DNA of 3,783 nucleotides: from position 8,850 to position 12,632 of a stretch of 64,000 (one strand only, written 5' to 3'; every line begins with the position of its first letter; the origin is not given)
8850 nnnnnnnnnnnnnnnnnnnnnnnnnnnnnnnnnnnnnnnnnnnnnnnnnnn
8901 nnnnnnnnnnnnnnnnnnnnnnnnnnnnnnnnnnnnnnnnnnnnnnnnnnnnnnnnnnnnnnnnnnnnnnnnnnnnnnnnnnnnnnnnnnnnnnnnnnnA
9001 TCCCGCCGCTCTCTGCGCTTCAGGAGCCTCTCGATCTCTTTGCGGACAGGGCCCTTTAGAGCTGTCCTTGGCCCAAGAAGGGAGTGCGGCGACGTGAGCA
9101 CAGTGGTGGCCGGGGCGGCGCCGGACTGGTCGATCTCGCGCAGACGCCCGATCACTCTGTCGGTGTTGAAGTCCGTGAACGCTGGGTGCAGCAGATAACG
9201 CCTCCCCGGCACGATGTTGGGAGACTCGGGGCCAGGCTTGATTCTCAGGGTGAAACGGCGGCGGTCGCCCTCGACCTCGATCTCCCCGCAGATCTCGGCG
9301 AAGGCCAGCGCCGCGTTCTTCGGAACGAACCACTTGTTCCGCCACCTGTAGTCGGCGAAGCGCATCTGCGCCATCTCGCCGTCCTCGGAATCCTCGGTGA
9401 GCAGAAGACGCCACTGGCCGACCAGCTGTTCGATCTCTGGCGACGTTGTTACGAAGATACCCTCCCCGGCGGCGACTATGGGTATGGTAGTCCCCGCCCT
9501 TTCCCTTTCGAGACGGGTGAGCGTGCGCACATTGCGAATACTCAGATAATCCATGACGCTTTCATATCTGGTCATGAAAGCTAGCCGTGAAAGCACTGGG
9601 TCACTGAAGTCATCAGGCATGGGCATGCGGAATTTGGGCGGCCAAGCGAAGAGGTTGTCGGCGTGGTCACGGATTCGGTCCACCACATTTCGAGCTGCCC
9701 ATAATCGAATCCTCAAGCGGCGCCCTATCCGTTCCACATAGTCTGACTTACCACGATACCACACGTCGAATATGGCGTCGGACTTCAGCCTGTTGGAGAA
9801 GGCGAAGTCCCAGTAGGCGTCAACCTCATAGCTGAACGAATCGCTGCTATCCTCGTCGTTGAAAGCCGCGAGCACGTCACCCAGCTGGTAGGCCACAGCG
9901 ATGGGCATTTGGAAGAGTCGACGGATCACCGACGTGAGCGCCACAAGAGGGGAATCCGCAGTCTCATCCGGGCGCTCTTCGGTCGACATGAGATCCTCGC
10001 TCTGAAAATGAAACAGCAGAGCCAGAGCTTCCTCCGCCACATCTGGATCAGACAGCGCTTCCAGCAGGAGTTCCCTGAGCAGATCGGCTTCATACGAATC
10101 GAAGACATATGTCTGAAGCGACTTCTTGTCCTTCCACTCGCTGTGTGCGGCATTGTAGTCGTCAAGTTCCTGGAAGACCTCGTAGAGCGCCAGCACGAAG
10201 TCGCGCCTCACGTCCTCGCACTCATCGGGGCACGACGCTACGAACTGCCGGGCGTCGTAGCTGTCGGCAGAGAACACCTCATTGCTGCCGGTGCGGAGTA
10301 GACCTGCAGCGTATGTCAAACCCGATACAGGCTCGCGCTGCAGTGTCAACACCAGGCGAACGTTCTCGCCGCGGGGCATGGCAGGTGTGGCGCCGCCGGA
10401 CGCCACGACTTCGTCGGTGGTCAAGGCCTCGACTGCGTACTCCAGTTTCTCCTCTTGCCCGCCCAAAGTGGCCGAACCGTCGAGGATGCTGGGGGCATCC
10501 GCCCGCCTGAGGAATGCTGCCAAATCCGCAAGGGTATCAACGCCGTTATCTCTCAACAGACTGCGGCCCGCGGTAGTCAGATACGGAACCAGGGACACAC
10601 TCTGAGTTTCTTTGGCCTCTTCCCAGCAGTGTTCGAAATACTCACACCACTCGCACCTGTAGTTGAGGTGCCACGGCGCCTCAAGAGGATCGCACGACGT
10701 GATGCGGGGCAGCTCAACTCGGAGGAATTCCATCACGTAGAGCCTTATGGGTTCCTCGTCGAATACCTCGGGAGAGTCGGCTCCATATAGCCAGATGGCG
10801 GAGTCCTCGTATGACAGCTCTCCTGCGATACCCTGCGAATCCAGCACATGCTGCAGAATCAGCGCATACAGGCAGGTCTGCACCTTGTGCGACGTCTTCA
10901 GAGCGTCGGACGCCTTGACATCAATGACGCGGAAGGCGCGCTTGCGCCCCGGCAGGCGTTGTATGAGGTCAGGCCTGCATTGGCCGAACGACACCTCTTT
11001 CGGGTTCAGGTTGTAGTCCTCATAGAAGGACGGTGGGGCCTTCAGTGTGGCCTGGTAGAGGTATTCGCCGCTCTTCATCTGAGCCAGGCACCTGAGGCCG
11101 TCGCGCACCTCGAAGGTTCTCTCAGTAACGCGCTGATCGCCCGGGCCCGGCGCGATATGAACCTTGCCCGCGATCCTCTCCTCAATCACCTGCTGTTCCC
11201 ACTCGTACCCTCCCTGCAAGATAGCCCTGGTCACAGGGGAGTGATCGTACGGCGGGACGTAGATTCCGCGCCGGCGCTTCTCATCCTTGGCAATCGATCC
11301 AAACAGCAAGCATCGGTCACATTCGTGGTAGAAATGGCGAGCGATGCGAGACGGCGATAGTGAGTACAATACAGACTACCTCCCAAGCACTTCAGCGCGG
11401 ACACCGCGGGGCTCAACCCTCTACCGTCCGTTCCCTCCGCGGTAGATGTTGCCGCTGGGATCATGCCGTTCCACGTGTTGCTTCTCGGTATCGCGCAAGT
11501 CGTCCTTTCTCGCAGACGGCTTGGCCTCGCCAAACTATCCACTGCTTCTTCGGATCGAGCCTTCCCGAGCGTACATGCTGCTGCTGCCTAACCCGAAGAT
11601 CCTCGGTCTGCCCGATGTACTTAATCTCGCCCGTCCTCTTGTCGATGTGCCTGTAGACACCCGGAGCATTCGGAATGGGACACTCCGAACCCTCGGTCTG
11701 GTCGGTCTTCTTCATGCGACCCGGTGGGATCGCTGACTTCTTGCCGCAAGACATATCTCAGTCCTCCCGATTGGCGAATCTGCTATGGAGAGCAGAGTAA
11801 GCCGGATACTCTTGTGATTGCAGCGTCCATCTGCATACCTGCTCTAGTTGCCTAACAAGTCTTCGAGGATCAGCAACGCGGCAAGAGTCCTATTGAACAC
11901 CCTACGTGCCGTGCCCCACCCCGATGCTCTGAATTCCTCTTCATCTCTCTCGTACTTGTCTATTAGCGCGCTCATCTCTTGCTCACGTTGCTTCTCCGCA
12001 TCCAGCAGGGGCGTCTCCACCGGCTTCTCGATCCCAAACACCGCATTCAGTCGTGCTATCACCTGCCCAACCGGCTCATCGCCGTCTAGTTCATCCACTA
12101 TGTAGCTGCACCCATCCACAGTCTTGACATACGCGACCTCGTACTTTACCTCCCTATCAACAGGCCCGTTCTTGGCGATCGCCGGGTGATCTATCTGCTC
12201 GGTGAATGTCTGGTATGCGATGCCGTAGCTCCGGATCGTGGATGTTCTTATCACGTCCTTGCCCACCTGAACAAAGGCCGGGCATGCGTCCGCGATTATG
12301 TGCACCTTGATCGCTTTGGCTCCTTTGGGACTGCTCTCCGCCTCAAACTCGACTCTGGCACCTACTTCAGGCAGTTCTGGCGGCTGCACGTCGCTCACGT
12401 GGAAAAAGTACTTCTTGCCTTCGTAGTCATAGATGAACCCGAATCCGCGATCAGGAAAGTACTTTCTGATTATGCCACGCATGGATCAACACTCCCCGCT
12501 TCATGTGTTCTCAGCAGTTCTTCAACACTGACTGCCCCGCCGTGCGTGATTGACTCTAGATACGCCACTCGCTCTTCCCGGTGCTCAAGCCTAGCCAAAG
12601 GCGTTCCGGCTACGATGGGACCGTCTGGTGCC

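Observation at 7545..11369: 1274-aa Cas4/RecB-nuclease–Upf1-like helicase fusion (Dna2-like) in a defence context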

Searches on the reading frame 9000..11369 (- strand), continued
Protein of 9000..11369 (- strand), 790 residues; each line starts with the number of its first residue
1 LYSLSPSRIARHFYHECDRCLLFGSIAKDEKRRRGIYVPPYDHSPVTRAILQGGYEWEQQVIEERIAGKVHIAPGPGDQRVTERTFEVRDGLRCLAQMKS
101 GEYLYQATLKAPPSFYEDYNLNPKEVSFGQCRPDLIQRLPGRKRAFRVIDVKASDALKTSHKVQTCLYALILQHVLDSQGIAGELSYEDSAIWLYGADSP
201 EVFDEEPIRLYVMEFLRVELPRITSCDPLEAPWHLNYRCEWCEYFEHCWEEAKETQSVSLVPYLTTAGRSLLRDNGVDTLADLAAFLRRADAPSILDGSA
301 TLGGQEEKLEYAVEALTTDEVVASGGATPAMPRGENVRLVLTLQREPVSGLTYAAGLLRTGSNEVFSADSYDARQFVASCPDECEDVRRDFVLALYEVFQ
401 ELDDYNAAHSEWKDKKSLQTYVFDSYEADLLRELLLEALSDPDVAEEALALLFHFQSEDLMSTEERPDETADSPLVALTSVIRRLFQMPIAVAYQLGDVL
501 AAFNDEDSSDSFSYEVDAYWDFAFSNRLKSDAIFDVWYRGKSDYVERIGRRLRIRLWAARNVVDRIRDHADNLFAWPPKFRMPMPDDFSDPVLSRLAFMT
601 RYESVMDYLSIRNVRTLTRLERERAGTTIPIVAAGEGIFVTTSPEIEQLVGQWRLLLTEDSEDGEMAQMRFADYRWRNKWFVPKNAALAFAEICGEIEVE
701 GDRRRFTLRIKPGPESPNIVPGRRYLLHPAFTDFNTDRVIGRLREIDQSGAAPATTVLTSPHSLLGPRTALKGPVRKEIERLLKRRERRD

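Call 70: search_protein_families(library=pfam, proteins=[L143:3989-6250:+, window:9000-11369:-], max_evalue=0.1)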
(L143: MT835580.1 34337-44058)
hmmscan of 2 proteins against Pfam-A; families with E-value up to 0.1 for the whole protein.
L143:3989-6250:+ (753 aa): 1 family
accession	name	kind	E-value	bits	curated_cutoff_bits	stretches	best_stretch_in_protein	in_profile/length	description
PF12705.13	PDDEXK_1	-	4.2e-06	27.3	22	1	132-252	133-247/247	PD-(D/E)XK nuclease superfamily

window:9000-11369:- (790 aa): 2 families
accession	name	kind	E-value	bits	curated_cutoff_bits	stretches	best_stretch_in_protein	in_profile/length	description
PF01930.23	Cas_Cas4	-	1.8e-06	28.5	22.7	1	117-249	40-159/160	Domain of unknown function DUF83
PF13503.11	DUF4123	-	0.0019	18.9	25.8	1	637-680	65-108/119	Domain of unknown function (DUF4123)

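Call 83: search_protein_representatives(protein=window:9000-11369:-)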
Query: 790 residues. Proteins with E-value up to 0.001 (for the whole library): 759; up to 1e-10: 415; up to 1e-30: 166. The best 150 are listed.
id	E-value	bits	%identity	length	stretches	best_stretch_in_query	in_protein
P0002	0.0e+00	1544.1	90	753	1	1-743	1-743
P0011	2.2e-209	713.9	45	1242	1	3-765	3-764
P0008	1.1e-205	701.7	46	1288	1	2-776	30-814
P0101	4.3e-177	607.1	42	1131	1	2-766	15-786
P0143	9.7e-175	599.3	40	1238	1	28-785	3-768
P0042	3.2e-172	591.0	42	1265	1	2-766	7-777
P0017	3.3e-167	574.4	40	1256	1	4-748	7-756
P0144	6.7e-167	573.4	38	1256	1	2-748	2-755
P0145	6.6e-165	566.8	40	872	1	4-763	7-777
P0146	1.5e-162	558.9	40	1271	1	4-767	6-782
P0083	1.3e-158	545.9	43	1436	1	3-767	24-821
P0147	2.9e-157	541.5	42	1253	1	2-759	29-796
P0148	1.1e-155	536.3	40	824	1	3-747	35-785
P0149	5.9e-155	533.9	39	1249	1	2-767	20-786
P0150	1.3e-154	532.7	40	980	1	2-762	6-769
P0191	1.8e-103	363.6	30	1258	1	2-767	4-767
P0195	1.8e-96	340.5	29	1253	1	3-762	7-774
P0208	3.0e-71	257.1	31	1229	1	2-763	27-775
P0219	7.1e-61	222.8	29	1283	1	1-629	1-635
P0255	1.7e-39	152.1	26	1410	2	2-407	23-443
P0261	1.5e-38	148.9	27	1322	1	4-758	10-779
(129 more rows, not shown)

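Call 90: search_protein_families(library=pfam, proteins=[P0191, P0195, P0208, P0219, P0255, P0261], max_evalue=0.05)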
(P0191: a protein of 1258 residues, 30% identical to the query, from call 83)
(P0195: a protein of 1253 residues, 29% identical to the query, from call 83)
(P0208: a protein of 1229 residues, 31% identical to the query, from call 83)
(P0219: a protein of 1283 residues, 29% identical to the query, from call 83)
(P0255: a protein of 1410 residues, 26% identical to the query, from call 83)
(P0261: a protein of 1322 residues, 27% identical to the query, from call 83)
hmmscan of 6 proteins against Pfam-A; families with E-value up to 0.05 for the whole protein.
P0191 (1258 aa): 9 families
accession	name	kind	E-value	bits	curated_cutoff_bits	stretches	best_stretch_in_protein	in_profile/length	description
PF13087.12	AAA_12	-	1.9e-19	70.4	27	1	976-1196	3-190/195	AAA domain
PF13086.12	AAA_11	-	3.2e-15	57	27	2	786-861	4-75/257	AAA domain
PF13245.12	AAA_19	-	6.1e-10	39.8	25.1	1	788-958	1-131/134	AAA domain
PF13604.12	AAA_30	-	2e-07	31.4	27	1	785-963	3-135/191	AAA domain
PF00580.27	UvrD-helicase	-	8.4e-05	22.8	23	1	785-860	2-73/271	UvrD/REP helicase N-terminal domain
PF00270.35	DEAD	-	0.00027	21.2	26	1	785-930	1-130/167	DEAD/DEAH box helicase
PF02562.22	PhoH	-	0.0028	17.6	27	0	785-825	6-46/205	PhoH-like protein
PF13401.12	AAA_22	-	0.0035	18.1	27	0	798-817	5-24/130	AAA domain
PF01930.23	Cas_Cas4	-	0.016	15.7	22.7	1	144-247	63-158/160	Domain of unknown function DUF83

P0195 (1253 aa): 8 families
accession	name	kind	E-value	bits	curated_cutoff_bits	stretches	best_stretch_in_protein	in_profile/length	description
PF13086.12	AAA_11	-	1.5e-19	71.2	27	2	896-975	178-256/257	AAA domain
PF13087.12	AAA_12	-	1.2e-18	67.9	27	1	987-1198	2-190/195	AAA domain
PF13245.12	AAA_19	-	4e-10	40.4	25.1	1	806-972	6-132/134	AAA domain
PF13538.12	UvrD_C_2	-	2.8e-09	37.1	27.4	1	1144-1199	2-52/52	UvrD-like helicase C-terminal domain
PF13604.12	AAA_30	-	8.3e-09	35.9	27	1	798-974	3-133/191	AAA domain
PF01930.23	Cas_Cas4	-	0.00079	20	22.7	1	136-258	52-159/160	Domain of unknown function DUF83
PF05127.21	NAT10_TcmA_helicase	-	0.015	15.6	22.7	1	817-944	3-103/176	RNA cytidine acetyltransferase NAT10/TcmA, helicase domain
PF18146.6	CinA_KH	-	0.039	14.5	27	0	541-570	17-45/73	Damage-inducible protein CinA KH domain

P0208 (1229 aa): 16 families
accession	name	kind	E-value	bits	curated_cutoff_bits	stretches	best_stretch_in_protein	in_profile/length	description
PF13087.12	AAA_12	-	6.4e-24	85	27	1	965-1171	1-191/195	AAA domain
PF13086.12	AAA_11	-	2.4e-17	64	27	2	791-857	2-74/257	AAA domain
PF13604.12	AAA_30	-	1.6e-12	48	27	1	791-953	2-133/191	AAA domain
PF13245.12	AAA_19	-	2.1e-10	41.3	25.1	1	795-949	1-130/134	AAA domain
PF13538.12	UvrD_C_2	-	9.2e-06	25.9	27.4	1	1117-1171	3-52/52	UvrD-like helicase C-terminal domain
PF01443.25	Viral_helicase1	-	3.8e-05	24.1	21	0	1095-1170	160-226/228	Viral superfamily 1 RNA helicase core domain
PF02562.22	PhoH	-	5.8e-05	23.1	27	1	792-947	6-157/205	PhoH-like protein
PF13401.12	AAA_22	-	0.00042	21.1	27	1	806-922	6-97/130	AAA domain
PF05127.21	NAT10_TcmA_helicase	-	0.0026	18.1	22.7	1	810-924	2-104/176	RNA cytidine acetyltransferase NAT10/TcmA, helicase domain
PF00580.27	UvrD-helicase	-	0.0031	17.7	23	1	791-861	1-71/271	UvrD/REP helicase N-terminal domain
PF04851.21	ResIII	-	0.013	15.9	22.5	1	792-862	5-80/164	Type III restriction enzyme, res subunit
PF13191.12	AAA_16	-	0.021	15.8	32.6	0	806-853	25-80/167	AAA ATPase domain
PF09848.15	SLFN-g3_helicase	-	0.032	13.9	24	0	807-921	3-91/354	Schlafen group 3, DNA/RNA helicase domain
PF01930.23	Cas_Cas4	-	0.034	14.7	22.7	0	168-270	66-158/160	Domain of unknown function DUF83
PF12705.13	PDDEXK_1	-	0.036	14.4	22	0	166-271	136-247/247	PD-(D/E)XK nuclease superfamily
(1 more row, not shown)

P0219 (1283 aa): 11 families
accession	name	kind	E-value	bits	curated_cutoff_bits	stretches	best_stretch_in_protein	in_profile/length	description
PF13086.12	AAA_11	-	4.2e-23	82.9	27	2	813-906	2-93/257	AAA domain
PF13087.12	AAA_12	-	1.1e-16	61.5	27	1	1025-1230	13-191/195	AAA domain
PF13245.12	AAA_19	-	3e-14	53.8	25.1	1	817-998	1-132/134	AAA domain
PF13604.12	AAA_30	-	1.6e-09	38.2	27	1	813-1002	2-135/191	AAA domain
PF00270.35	DEAD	-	3.7e-07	30.5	26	1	815-968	2-129/167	DEAD/DEAH box helicase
PF05127.21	NAT10_TcmA_helicase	-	0.00028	21.2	22.7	1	833-973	3-106/176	RNA cytidine acetyltransferase NAT10/TcmA, helicase domain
PF02562.22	PhoH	-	0.00029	20.8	27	0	814-853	6-44/205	PhoH-like protein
PF20720.3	nSTAND3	-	0.0052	16.9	27.2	1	816-875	6-58/155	Novel STAND NTPase 3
PF19975.5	DO-GTPase1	-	0.007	16.1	27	1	832-895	2-61/271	Double-GTPase 1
PF13479.12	AAA_24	-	0.021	15.1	27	1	830-892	5-66/195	AAA domain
PF09848.15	SLFN-g3_helicase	-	0.031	14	24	0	829-968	3-91/354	Schlafen group 3, DNA/RNA helicase domain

P0255 (1410 aa): 12 families
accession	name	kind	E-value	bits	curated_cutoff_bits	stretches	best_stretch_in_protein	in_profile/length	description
PF13087.12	AAA_12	-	1.8e-24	86.8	27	1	1151-1355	14-193/195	AAA domain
PF13086.12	AAA_11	-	2e-19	70.8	27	2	923-1000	2-75/257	AAA domain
PF13245.12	AAA_19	-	1.1e-11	45.4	25.1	1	927-1115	1-132/134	AAA domain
PF13604.12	AAA_30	-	7.5e-10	39.3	27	1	922-1121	1-137/191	AAA domain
PF12705.13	PDDEXK_1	-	7.3e-06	26.5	22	1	157-284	112-247/247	PD-(D/E)XK nuclease superfamily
PF00580.27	UvrD-helicase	-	9.4e-05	22.7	23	1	924-993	2-67/271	UvrD/REP helicase N-terminal domain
PF09848.15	SLFN-g3_helicase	-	0.00029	20.7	24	0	940-1165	4-163/354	Schlafen group 3, DNA/RNA helicase domain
PF13538.12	UvrD_C_2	-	0.00063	20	27.4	1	1299-1352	3-51/52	UvrD-like helicase C-terminal domain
PF01443.25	Viral_helicase1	-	0.00095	19.5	21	0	1073-1117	59-102/228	Viral superfamily 1 RNA helicase core domain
PF13401.12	AAA_22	-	0.012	16.3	27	0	937-1043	5-65/130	AAA domain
PF13191.12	AAA_16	-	0.013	16.5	32.6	0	938-990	25-85/167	AAA ATPase domain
PF11471.13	Sugarporin_N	-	0.032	15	25.7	0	454-471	10-27/31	Maltoporin periplasmic N-terminal extension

P0261 (1322 aa): 13 families
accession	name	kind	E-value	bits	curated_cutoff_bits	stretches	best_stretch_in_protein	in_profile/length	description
PF13086.12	AAA_11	-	3.2e-20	73.4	27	2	817-889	2-75/257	AAA domain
PF13087.12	AAA_12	-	7.4e-18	65.3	27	1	1039-1243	6-191/195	AAA domain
PF13604.12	AAA_30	-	6.6e-15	55.8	27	1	817-1027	2-136/191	AAA domain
PF13245.12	AAA_19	-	4.6e-12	46.7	25.1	1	821-1022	1-132/134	AAA domain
PF02562.22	PhoH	-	0.00012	22.1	27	1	818-859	6-45/205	PhoH-like protein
PF13401.12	AAA_22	-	0.00013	22.7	27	1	830-893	4-62/130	AAA domain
PF05127.21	NAT10_TcmA_helicase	-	0.00018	21.8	22.7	1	836-896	2-57/176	RNA cytidine acetyltransferase NAT10/TcmA, helicase domain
PF13191.12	AAA_16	-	0.00093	20.2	32.6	1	832-920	25-122/167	AAA ATPase domain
PF00270.35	DEAD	-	0.0018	18.5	26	1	818-894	1-74/167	DEAD/DEAH box helicase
PF12705.13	PDDEXK_1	-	0.0046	17.4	22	1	148-267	127-247/247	PD-(D/E)XK nuclease superfamily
PF01930.23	Cas_Cas4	-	0.012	16.2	22.7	1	142-266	49-158/160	Domain of unknown function DUF83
PF00580.27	UvrD-helicase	-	0.049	13.7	23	0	817-890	1-70/271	UvrD/REP helicase N-terminal domain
PF13538.12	UvrD_C_2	-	0.05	13.9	27.4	0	1190-1242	4-51/52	UvrD-like helicase C-terminal domain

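Call 94: get_annotated_region(hit=H3, flank=18000)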
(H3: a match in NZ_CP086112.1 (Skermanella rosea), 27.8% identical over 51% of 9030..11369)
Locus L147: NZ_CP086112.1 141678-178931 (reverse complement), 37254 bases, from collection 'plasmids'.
description: Skermanella rosea strain KEMB 2255-458 plasmid pSR-1, complete sequence
organism: Skermanella rosea (NCBI taxid 1817965)
taxonomy: Bacteria; Pseudomonadota; Alphaproteobacteria; Rhodospirillales; Azospirillaceae; Skermanella; Skermanella rosea
host: -; source: single cell,hydrocarbon-contaminated desert sand; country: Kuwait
typing (MOB-suite, as given by PLSDB): mobilizable; relaxase MOBP
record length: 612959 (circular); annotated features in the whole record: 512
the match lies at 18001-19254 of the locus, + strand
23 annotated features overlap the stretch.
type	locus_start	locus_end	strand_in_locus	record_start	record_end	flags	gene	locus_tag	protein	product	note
CDS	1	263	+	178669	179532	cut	-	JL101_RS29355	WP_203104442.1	glycoside hydrolase family 16 protein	-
CDS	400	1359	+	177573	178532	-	-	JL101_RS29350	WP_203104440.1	glycosyltransferase family 2 protein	-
CDS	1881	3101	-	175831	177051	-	-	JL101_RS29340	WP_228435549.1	IS256 family transposase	-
CDS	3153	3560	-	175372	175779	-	-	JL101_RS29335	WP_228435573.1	hypothetical protein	-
CDS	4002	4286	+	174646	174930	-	-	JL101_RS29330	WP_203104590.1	transposase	GO:0006313 - DNA transposition [Evidence IEA]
CDS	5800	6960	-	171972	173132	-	-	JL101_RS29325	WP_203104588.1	transposase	-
CDS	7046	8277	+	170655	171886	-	-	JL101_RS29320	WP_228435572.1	IS3 family transposase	-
CDS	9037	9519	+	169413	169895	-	-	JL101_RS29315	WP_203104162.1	hypothetical protein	-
CDS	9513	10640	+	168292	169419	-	dbpB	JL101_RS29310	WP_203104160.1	DGQHR domain-containing protein DpdB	-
CDS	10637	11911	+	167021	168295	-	dpdA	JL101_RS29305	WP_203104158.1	tRNA-guanine transglycosylase DpdA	GO:0006400 - tRNA modification [Evidence IEA]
CDS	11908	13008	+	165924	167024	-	dbpB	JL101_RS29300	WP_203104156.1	DGQHR domain-containing protein DpdB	-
CDS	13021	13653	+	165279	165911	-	queE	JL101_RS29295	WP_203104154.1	7-carboxy-7-deazaguanine synthase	GO:0006400 - tRNA modification [Evidence IEA]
CDS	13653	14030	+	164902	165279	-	-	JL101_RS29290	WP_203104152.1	6-carboxytetrahydropterin synthase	GO:0008616 - queuosine biosynthetic process [Evidence IEA]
CDS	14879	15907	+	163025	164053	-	-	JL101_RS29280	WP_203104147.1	IS110 family transposase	-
CDS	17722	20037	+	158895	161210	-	-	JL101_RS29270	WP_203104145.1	hypothetical protein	-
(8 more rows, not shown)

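Call 95: get_annotated_region(hit=H1, flank=18000)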
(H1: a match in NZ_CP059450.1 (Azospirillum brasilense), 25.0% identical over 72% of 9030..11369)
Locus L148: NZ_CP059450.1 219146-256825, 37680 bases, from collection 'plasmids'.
description: Azospirillum brasilense strain 2020WEIHUA_K plasmid unnamed1, complete sequence
organism: Azospirillum brasilense (NCBI taxid 192)
taxonomy: Bacteria; Pseudomonadota; Alphaproteobacteria; Rhodospirillales; Azospirillaceae; Azospirillum; Azospirillum brasilense
host: -; source: Prokaryotes,soil; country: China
typing (MOB-suite, as given by PLSDB): mobilizable; replicon rep_cluster_622; relaxase MOBP
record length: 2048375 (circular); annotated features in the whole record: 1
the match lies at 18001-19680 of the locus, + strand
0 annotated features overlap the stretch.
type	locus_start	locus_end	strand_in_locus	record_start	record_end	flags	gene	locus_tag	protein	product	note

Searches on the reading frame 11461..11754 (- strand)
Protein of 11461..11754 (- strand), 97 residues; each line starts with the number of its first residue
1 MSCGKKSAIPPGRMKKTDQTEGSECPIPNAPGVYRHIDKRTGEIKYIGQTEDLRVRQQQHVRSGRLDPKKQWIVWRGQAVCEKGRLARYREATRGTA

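Call 93: search_protein_families(library=pfam, proteins=[window:11461-11754:-], max_evalue=0.1)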
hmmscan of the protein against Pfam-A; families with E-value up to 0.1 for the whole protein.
window:11461-11754:- (97 aa): 1 family
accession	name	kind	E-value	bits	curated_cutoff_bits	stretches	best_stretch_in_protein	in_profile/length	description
PF01541.30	GIY-YIG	-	0.00011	22.8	22.6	1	32-71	3-41/78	GIY-YIG catalytic domain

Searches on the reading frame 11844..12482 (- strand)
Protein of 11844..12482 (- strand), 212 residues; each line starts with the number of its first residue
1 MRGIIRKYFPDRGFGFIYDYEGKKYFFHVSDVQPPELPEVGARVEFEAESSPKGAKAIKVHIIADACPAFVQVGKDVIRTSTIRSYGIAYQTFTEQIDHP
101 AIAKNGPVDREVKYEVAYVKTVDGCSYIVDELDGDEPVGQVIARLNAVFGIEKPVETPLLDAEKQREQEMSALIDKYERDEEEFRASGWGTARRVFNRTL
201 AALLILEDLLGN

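Call 4: search_protein_families(library=pfam, proteins=[window:11844-12482:-], max_evalue=0.01)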
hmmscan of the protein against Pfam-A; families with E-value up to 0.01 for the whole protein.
window:11844-12482:- (212 aa): 1 family
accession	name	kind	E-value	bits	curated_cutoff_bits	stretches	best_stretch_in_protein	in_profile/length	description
PF00313.28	CSD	-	4.2e-09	36.6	27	1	1-61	1-64/66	'Cold-shock' DNA-binding domain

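Call 5: search_protein_families(library=padloc, proteins=[window:11844-12482:-], max_evalue=0.01)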
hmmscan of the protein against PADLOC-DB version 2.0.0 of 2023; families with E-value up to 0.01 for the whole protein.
window:11844-12482:- (212 aa): 2 families
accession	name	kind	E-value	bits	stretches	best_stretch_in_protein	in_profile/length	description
PDLC02916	CSD_V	-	2.2e-13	47.9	1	2-62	3-63/64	-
PDLC01170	TPR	-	0.0022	15.3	1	2-50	301-349/368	TPR repeats containing protein fused to cold shock-like domain (OB-fold)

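Call 6: search_protein_families(library=ncbifam, proteins=[window:11844-12482:-], max_evalue=0.01)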
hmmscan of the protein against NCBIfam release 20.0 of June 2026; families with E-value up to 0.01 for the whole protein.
window:11844-12482:- (212 aa): 7 families
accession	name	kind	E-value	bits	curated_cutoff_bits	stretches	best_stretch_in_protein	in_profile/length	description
NF038236.1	retron_eff_Se72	equivalog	3.3e-10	39.7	82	1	3-62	1-61/62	retron Se72 family effector protein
NF049933.1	TransAntitermCspE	equivalog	8.1e-07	29.1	120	1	3-62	6-68/69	transcription antiterminator/RNA stability regulator CspE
NF007679.0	PRK10354.1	subfamily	1.6e-05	25.1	130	1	1-60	5-67/70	RNA chaperone/antiterminator CspA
NF007062.0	PRK09507.1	subfamily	0.00035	20.5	133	1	3-61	6-67/69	transcription antiterminator/RNA stability regulator CspE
NF008190.0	PRK10943.1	subfamily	0.00044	20.1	137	1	3-62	6-68/69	cold shock-like protein CspC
TIGR02381.1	cspD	equivalog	0.00046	20.1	115.4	1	3-63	4-67/68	cold shock domain-containing protein CspD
NF007378.0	PRK09890.1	equivalog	0.00085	19.5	144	1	1-60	5-67/70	cold shock protein CspG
